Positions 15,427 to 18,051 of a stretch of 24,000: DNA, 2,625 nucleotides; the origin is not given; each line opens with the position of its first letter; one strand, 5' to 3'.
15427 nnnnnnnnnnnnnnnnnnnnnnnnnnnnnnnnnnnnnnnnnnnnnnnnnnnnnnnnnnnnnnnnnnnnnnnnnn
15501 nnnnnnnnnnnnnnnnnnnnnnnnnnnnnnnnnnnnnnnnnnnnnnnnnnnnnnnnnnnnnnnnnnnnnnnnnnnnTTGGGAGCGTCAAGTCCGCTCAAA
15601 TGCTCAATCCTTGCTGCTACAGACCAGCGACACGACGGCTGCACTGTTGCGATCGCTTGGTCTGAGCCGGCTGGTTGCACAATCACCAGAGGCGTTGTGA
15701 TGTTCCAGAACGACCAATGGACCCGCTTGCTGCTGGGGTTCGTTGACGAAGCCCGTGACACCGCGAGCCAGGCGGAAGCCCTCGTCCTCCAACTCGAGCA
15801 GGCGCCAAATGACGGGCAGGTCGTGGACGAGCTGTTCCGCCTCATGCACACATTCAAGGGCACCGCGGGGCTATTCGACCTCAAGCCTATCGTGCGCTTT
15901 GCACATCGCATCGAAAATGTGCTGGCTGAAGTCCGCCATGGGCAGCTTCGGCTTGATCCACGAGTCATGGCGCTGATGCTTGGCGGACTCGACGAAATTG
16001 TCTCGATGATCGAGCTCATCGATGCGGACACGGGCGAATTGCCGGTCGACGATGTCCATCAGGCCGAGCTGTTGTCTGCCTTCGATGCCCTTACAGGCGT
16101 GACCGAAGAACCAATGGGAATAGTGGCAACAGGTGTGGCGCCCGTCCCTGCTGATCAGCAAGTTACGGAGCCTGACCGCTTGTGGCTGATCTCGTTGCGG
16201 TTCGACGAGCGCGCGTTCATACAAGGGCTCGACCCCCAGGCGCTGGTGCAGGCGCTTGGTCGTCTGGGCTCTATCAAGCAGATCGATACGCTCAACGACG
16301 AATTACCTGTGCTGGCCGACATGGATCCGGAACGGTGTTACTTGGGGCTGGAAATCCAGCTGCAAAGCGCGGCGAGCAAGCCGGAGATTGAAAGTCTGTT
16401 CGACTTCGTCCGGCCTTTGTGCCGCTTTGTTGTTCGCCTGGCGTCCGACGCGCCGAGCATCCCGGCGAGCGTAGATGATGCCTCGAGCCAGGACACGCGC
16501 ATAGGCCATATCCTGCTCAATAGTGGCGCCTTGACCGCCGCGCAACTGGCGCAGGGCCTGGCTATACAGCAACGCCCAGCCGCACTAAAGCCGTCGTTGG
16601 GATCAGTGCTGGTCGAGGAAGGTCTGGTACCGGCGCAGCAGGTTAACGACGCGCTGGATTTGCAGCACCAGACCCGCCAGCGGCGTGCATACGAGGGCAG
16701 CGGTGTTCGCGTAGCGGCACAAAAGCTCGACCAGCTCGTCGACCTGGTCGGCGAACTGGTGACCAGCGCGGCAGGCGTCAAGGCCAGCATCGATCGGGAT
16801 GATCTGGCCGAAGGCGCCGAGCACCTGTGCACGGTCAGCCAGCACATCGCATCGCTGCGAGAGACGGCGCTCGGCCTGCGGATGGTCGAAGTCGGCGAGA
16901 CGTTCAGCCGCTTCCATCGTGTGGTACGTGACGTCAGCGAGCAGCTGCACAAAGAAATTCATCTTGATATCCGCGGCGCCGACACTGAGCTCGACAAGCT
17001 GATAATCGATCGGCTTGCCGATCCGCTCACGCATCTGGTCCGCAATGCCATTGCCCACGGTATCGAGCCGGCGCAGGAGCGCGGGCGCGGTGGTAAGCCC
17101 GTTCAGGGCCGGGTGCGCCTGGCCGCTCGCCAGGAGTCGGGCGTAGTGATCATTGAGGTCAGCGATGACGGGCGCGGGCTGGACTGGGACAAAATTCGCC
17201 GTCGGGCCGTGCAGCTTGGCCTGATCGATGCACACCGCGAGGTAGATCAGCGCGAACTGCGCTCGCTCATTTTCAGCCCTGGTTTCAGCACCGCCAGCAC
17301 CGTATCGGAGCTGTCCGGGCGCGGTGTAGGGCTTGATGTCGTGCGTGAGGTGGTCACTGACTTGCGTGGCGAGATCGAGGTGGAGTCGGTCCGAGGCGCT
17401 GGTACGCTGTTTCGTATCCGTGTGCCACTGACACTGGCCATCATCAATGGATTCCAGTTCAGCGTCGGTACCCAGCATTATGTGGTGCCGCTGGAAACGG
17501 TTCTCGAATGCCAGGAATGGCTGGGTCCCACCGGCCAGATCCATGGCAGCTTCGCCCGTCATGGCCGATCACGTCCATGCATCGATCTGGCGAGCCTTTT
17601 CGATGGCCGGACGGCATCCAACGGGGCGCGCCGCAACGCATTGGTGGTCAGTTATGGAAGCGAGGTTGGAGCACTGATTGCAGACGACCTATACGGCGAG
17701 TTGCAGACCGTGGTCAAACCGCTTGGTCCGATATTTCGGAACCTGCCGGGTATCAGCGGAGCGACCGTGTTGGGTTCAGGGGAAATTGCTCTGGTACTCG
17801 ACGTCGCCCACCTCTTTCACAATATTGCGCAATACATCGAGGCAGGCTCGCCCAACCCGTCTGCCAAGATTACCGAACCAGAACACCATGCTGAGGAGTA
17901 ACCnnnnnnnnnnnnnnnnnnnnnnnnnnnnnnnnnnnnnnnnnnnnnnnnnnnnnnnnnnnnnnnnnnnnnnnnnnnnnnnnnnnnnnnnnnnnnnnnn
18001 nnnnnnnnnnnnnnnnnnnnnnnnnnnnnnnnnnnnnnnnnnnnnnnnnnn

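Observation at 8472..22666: Archaic Csu/CupE-type pilus operon followed directly by a complete accessory chemosensory operon and an orphan NarL-type regulator: candidate chemosensory-controlled pilus/surface module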

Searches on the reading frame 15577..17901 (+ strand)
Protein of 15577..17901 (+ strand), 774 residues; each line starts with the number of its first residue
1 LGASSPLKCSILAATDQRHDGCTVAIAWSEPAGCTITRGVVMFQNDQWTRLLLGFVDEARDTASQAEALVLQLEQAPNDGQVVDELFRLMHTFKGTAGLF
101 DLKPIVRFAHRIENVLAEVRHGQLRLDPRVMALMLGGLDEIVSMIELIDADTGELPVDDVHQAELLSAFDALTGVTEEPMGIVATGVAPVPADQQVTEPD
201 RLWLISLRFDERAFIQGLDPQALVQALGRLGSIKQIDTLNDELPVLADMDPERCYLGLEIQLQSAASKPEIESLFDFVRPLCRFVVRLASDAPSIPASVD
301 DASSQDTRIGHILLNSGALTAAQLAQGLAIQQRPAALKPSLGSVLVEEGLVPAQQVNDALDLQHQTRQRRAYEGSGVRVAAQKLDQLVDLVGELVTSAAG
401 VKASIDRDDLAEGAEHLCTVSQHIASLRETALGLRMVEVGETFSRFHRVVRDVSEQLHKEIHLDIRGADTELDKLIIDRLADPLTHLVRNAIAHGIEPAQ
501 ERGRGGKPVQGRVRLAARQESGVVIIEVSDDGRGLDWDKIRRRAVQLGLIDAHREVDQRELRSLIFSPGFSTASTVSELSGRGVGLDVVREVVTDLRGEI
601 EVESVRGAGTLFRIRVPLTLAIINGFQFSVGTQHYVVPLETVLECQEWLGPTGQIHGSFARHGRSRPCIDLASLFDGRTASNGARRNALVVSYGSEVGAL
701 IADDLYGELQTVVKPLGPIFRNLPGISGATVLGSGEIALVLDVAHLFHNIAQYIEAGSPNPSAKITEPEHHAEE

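Call 5: search_protein_families(library=pfam, proteins=[window:15577-17901:+], max_evalue=0.01)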
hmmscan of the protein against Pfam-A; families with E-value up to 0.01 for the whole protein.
window:15577-17901:+ (774 aa): 4 families
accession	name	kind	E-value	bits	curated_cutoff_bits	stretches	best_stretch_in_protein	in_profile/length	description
PF01584.24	CheW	-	3.9e-19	69.1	23.5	1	626-749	3-136/138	CheW-like domain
PF02518.31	HATPase_c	-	7.8e-18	65.4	26.4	1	482-619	4-110/111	Histidine kinase-, DNA gyrase B-, and HSP90-like ATPase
PF01627.28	Hpt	-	6.7e-15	55.5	24.6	1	52-141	3-81/84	Hpt domain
PF02895.20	H-kinase_dim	-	7e-07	30.1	23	1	377-429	4-63/68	Signal transducing histidine kinase, homodimeric domain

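Call 6: find_homologous_proteins(query=window:15700-17898:+, max_evalue=1e-20)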
Query window:15700-17898:+ (733 aa): 3744 proteins with E <= 1e-20 among 8000 candidates; the best 120 are listed.
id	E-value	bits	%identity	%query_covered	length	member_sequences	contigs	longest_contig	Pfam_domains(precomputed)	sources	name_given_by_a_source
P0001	0.0e+0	1604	100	100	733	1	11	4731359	PF02895.21,PF01584.25,PF02518.32,PF01627.29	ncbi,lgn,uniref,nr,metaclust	ncbi:chemotaxis protein CheA [Stutzerimonas stutzeri]|uniref:Chemotaxis protein CheA n=1 Tax=Stutzer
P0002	0.0e+0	1296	81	100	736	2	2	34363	PF02895.21,PF01584.25,PF02518.32,PF01627.29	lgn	-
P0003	0.0e+0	1172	74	100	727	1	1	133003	PF02895.21,PF01584.25,PF02518.32,PF01627.29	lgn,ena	-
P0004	0.0e+0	1132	71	100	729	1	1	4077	PF02895.21,PF01584.25,PF02518.32,PF01627.29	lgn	-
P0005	0.0e+0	1116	71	100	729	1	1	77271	PF02895.21,PF01584.25,PF02518.32,PF01627.29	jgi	jgi:two-component system chemotaxis sensor kinase CheA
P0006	0.0e+0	1105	70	100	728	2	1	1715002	PF02895.21,PF01584.25,PF02518.32,PF01627.29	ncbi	ncbi:chemotaxis protein CheA [Stutzerimonas marianensis]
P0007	0.0e+0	1096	69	100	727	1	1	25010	PF02895.21,PF01584.25,PF02518.32,PF01627.29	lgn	-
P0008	1.8e-219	749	51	97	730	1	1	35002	PF02895.21,PF01584.25,PF02518.32,PF01627.29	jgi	-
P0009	9.8e-218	743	53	98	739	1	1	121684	PF02895.21,PF01584.25,PF02518.32,PF01627.29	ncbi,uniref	ncbi:MAG: chemotaxis protein CheA [Pseudomonas sp.]|uniref:chemotaxis protein CheA n=1 Tax=Pseudomon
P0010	1.4e-217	743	53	97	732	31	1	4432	PF02895.21,PF01584.25,PF02518.32,PF01627.29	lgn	-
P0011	4.1e-216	738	52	97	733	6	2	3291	PF02895.21,PF01584.25,PF02518.32,PF01627.29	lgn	-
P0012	1.5e-215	736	51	99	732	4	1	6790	PF02895.21,PF01584.25,PF02518.32,PF01627.29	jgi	jgi:two-component system chemotaxis sensor kinase CheA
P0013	8.8e-215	733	51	100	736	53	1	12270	PF02895.21,PF01584.25,PF02518.32,PF01627.29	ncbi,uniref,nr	ncbi:chemotaxis protein CheA [Metapseudomonas otitidis]|uniref:chemotaxis protein CheA n=1 Tax=Metap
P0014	9.8e-215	733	50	98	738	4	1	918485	PF02895.21,PF01584.25,PF02518.32,PF01627.29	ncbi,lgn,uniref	ncbi:chemotaxis protein CheA [Pseudomonas sp. EA_35y_Pfl2_R111]|uniref:chemotaxis protein CheA n=1 T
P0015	4.6e-214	731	50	99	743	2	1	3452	PF02895.21,PF01584.25,PF02518.32,PF01627.29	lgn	-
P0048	8.7e-194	664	47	98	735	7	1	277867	PF02895.21,PF01584.25,PF02518.32,PF01627.29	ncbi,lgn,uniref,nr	ncbi:chemotaxis protein CheA [Pseudomonas sp. RIT-PI-AD]|uniref:chemotaxis protein CheA n=1 Tax=Pseu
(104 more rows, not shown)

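Call 8: find_related_loci(query=A1, collection=genome_contigs, flank=10000)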
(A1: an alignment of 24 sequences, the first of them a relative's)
Query A1 (733 aa) in genome_contigs; peptide patterns used: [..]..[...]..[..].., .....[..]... (x = any residue, [..] = any of these).
600 stretches matched a pattern (row limit reached: there are more); 598 encode a relative of the query (tblastn E <= 1e-3); the best 80 are kept; 80 distinct loci.
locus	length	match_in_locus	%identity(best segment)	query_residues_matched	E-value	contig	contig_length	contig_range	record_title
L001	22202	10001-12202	48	1-727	0e+0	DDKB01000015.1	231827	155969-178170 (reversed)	MAG TPA_asm: Stutzerimonas stutzeri isolate UBA2609 UBA2609_contig_38, whole genome shotgun sequence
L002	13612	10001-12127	42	14-707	3e-154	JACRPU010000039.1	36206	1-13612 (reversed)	MAG: Nitrosomonadales bacterium isolate NC_groundwater_1995_Pr3_S-0.65um_60_4 SR2-18-Sp65_coassembly_scaffold_80337, who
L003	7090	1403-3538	41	14-714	2e-154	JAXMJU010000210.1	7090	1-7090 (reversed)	MAG: Sulfuritalea sp. isolate G9_concoct.bin.37 k141_544682, whole genome shotgun sequence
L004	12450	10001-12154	41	14-711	6e-154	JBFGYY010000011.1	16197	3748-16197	MAG: Motiliproteus sp. isolate Mix_sand06.2021.04.G.28 k141_2156696_length_16197_cov_21.2331, whole genome shotgun seque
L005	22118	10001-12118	41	14-714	1e-150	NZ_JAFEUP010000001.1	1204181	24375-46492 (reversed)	Zestomonas insulae strain UL073 contig1, whole genome shotgun sequence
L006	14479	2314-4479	41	1-711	1e-149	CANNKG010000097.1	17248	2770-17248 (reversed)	MAG: Methylococcaceae bacterium isolate ZH-Oct18-51 genome assembly, contig: ZH-Oct18-C2669, whole genome shotgun sequen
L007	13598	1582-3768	40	6-707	6e-149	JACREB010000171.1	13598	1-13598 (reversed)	MAG: Nitrosomonadales bacterium isolate NC_groundwater_1688_Pr3_B-0.1um_57_72 SR-2_scaffold_141_2873630, whole genome sh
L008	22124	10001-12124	41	14-710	2e-148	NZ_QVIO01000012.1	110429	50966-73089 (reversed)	Duganella sp. BJB476 NODE_12_length_110429_cov_28.462793, whole genome shotgun sequence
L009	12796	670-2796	42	14-718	9e-153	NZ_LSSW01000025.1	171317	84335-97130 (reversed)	Ectopseudomonas composti strain LY1 contig25, whole genome shotgun sequence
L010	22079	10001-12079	39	14-730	2e-142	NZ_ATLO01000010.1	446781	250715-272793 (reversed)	Pseudomonas sp. CFII64 soap_scaffs_II64_half.Contig8, whole genome shotgun sequence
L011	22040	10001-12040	42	13-705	1e-141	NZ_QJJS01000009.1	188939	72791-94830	Sphaerotilus hippei strain DSM 566 Ga0215648_109, whole genome shotgun sequence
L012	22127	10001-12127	39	2-709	6e-141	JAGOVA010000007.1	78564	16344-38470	MAG: Sterolibacterium sp. isolate Gw_Eff_bin_535 Gw_Eff_409_length_78564_cov_6.524956, whole genome shotgun sequence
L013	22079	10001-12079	42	14-706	2e-139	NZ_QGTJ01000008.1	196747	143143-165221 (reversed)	Plasticicumulans acidivorans strain DSM 23606 Ga0215699_108, whole genome shotgun sequence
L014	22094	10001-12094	41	14-708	2e-138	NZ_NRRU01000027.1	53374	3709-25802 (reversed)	Rubrivivax gelatinosus strain IM 151 scaffold0027, whole genome shotgun sequence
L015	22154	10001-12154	40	14-726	2e-137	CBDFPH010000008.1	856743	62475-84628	MAG: Leptothrix sp. (in: b-proteobacteria) isolate b234f3eb-a89c-4d25-9952-1d489c5c990b genome assembly, contig: contig_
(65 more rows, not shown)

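Call 11: find_encoding_contigs(protein=P0001, flank=10000, max_places=4)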
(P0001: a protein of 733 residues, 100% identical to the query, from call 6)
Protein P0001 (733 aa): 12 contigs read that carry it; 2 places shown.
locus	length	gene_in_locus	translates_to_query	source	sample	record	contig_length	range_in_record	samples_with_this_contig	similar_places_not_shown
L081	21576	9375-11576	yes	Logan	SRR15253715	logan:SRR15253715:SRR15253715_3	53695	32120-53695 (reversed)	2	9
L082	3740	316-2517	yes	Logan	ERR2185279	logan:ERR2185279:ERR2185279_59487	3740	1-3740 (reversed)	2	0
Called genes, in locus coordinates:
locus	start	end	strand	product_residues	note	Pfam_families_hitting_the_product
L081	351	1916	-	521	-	PF00989:PAS, PF08447:PAS_3, PF13426:PAS_9, PF00015:MCPsignal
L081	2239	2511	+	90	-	-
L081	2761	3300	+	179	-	PF05229:SCPU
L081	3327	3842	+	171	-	PF05229:SCPU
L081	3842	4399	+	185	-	PF05229:SCPU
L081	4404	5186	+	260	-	PF00345:PapD_N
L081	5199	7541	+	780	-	PF00577:Usher, PF13953:PapC_C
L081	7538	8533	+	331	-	PF05229:SCPU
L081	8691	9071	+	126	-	PF00072:Response_reg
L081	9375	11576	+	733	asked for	PF01627:Hpt, PF02895:H-kinase_dim (weak), PF02518:HATPase_c, PF01584:CheW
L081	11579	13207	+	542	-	PF02203:TarH (weak), PF12729:4HB_MCP_1, PF00672:HAMP, PF00015:MCPsignal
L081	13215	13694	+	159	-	PF01584:CheW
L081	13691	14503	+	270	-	PF03705:CheR_N, PF01739:CheR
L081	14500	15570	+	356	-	PF00072:Response_reg, PF01339:CheB_methylest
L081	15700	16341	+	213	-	PF00072:Response_reg, PF00196:GerE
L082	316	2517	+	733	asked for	PF01627:Hpt, PF02895:H-kinase_dim (weak), PF02518:HATPase_c, PF01584:CheW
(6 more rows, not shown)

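Call 12: find_encoding_contigs(protein=P0002, flank=10000, max_places=3)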
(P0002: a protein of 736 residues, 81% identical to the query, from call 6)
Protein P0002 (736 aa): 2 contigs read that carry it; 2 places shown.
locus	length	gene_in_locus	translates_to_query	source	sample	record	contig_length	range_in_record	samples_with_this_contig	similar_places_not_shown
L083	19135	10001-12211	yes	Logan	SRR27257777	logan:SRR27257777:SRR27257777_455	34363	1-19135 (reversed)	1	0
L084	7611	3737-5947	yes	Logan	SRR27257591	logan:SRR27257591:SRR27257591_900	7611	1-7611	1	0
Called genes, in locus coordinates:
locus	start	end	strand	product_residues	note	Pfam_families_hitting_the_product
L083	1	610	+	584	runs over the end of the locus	PF05227:CHASE3, PF13185:GAF_2, PF00990:GGDEF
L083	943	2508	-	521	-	PF00989:PAS, PF08447:PAS_3, PF13426:PAS_9, PF00015:MCPsignal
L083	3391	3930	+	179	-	PF05229:SCPU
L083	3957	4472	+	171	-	PF05229:SCPU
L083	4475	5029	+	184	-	PF05229:SCPU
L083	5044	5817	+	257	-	PF00345:PapD_N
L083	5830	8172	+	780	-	PF00577:Usher, PF13953:PapC_C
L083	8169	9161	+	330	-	PF05229:SCPU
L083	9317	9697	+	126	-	PF00072:Response_reg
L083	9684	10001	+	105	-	PF13466:STAS_2 (weak)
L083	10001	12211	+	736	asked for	PF01627:Hpt, PF02895:H-kinase_dim (faint), PF02518:HATPase_c, PF01584:CheW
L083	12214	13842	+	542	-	PF02203:TarH, PF12729:4HB_MCP_1, PF00672:HAMP, PF00015:MCPsignal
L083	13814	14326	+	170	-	PF01584:CheW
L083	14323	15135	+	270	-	PF03705:CheR_N, PF01739:CheR, PF08242:Methyltransf_12 (faint)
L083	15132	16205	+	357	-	PF00072:Response_reg, PF01339:CheB_methylest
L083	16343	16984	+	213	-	PF00072:Response_reg, PF00196:GerE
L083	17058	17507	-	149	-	PF04909:Amidohydro_2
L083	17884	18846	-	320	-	PF03401:TctC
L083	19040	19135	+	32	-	?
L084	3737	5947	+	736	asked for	PF01627:Hpt, PF02895:H-kinase_dim (faint), PF02518:HATPase_c, PF01584:CheW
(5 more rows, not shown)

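Call 13: find_encoding_contigs(protein=P0003, flank=10000, max_places=3)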
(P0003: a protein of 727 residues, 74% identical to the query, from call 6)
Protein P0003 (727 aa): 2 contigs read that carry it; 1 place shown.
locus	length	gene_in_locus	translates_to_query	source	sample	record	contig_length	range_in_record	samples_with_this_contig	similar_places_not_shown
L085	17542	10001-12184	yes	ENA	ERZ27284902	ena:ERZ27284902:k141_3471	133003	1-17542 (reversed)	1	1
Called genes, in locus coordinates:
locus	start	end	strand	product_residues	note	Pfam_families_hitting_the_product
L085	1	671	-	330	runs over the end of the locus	PF03480:DctP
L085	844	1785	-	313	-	PF00126:HTH_1, PF03466:LysR_substrate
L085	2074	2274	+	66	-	-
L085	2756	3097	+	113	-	-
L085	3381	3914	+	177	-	PF05229:SCPU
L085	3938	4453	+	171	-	PF05229:SCPU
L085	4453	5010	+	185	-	PF05229:SCPU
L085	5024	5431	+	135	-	PF00345:PapD_N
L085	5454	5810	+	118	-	-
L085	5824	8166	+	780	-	PF00577:Usher, PF13953:PapC_C (weak)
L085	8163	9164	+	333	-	PF05229:SCPU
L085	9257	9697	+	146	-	PF00072:Response_reg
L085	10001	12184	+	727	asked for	PF01627:Hpt, PF02895:H-kinase_dim (weak), PF02518:HATPase_c, PF01584:CheW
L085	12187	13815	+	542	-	PF02203:TarH (weak), PF12729:4HB_MCP_1, PF00672:HAMP, PF00015:MCPsignal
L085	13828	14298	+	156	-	PF01584:CheW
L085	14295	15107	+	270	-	PF03705:CheR_N, PF01739:CheR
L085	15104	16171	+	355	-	PF00072:Response_reg, PF01339:CheB_methylest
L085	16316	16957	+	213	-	PF00072:Response_reg, PF00196:GerE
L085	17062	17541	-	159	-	?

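Call 14: find_encoding_contigs(protein=P0006, flank=10000, max_places=2)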
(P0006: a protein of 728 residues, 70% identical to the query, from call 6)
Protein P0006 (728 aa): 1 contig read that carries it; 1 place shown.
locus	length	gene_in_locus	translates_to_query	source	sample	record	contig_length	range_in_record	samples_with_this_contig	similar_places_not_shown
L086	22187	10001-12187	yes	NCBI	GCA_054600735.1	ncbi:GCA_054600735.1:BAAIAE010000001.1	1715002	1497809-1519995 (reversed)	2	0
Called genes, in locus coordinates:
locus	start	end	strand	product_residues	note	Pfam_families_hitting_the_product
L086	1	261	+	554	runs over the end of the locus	PF02878:PGM_PMM_I, PF02879:PGM_PMM_II, PF02880:PGM_PMM_III, PF00408:PGM_PMM_IV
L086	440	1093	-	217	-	PF02798:GST_N (weak), PF13417:GST_N_3, PF13409:GST_N_2, PF13410:GST_C_2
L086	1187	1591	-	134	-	PF01042:Ribonuc_L-PSP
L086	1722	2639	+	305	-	PF00126:HTH_1, PF03466:LysR_substrate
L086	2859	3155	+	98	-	-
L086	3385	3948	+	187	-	PF05229:SCPU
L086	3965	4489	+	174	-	PF05229:SCPU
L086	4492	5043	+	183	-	PF05229:SCPU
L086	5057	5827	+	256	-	PF00345:PapD_N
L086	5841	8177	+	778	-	PF00577:Usher, PF13953:PapC_C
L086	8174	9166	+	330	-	PF05229:SCPU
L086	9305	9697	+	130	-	PF00072:Response_reg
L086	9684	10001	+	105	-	PF13466:STAS_2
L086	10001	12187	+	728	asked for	PF01627:Hpt, PF02895:H-kinase_dim (faint), PF02518:HATPase_c, PF01584:CheW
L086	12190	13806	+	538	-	PF02203:TarH (weak), PF12729:4HB_MCP_1, PF00672:HAMP, PF00015:MCPsignal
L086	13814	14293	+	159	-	PF01584:CheW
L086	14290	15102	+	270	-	PF03705:CheR_N, PF01739:CheR, PF08242:Methyltransf_12 (faint)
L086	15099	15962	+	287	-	PF00072:Response_reg, PF01339:CheB_methylest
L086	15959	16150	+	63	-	PF01339:CheB_methylest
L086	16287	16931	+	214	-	PF00072:Response_reg, PF00196:GerE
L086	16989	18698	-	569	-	PF01590:GAF, PF13185:GAF_2, PF13492:GAF_3, PF00512:HisKA (weak), PF02518:HATPase_c, PF00072:Response_reg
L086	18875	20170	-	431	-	PF06808:DctM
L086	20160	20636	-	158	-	PF04290:DctQ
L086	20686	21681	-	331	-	PF03480:DctP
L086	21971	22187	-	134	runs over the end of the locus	-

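Call 15: find_encoding_contigs(protein=P0005, flank=10000, max_places=2)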
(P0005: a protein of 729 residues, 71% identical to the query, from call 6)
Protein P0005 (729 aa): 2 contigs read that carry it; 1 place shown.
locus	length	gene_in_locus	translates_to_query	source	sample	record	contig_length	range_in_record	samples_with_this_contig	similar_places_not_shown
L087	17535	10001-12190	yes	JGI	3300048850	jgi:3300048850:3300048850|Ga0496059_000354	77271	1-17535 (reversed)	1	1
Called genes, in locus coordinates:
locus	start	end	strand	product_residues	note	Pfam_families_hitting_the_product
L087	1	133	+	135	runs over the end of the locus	PF03817:MadL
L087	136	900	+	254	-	PF03818:MadM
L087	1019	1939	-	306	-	PF00126:HTH_1, PF03466:LysR_substrate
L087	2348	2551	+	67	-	-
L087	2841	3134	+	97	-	-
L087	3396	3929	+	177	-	PF05229:SCPU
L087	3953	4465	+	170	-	PF05229:SCPU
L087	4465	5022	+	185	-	PF05229:SCPU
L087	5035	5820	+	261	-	PF00345:PapD_N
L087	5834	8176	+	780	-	PF00577:Usher, PF13953:PapC_C (weak)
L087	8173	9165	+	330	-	PF05229:SCPU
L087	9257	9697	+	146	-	PF00072:Response_reg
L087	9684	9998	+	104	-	PF13466:STAS_2 (weak)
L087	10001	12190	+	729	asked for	PF01627:Hpt, PF02895:H-kinase_dim (weak), PF02518:HATPase_c, PF01584:CheW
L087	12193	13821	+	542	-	PF02203:TarH, PF12729:4HB_MCP_1, PF00672:HAMP, PF00015:MCPsignal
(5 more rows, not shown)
